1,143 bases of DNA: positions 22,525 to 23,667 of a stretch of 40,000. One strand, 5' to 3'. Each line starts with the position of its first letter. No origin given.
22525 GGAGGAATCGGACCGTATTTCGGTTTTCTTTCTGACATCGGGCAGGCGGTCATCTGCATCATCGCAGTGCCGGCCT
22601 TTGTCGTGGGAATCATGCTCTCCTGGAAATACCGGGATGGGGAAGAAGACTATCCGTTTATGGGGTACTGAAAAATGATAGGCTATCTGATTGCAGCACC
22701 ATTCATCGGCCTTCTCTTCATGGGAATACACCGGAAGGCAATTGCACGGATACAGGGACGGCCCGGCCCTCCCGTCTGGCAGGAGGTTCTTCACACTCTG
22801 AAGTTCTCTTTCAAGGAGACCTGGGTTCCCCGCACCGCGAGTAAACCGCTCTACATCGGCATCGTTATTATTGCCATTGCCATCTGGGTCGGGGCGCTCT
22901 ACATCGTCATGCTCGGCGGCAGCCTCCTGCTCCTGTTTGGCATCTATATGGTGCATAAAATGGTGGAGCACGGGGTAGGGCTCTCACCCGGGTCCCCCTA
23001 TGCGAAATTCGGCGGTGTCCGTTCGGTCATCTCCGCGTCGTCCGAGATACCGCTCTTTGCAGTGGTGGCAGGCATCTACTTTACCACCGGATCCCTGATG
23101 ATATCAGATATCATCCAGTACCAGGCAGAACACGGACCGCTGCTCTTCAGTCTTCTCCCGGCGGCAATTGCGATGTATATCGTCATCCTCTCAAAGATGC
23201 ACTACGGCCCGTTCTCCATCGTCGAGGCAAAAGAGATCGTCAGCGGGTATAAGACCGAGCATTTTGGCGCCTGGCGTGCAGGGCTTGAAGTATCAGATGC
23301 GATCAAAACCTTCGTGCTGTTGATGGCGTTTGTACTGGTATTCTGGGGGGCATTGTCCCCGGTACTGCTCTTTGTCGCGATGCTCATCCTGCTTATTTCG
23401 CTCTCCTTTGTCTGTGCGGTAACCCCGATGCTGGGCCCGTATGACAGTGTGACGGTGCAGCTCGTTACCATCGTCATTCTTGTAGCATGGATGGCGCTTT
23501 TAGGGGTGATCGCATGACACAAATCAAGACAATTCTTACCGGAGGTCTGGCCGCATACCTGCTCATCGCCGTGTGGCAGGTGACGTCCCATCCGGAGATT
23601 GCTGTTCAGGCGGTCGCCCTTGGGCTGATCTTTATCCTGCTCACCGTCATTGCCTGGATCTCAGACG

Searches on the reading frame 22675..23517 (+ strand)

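Call 4: search_protein_families(library=pfam, proteins=[window:22675-23517:+], max_evalue=0.01)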
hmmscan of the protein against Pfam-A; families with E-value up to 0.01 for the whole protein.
window:22675-23517:+ (280 aa): 1 family
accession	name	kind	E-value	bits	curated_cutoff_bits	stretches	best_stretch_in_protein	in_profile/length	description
PF00146.26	NADHdh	-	8.3e-32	111.2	27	1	5-253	7-273/298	NADH dehydrogenase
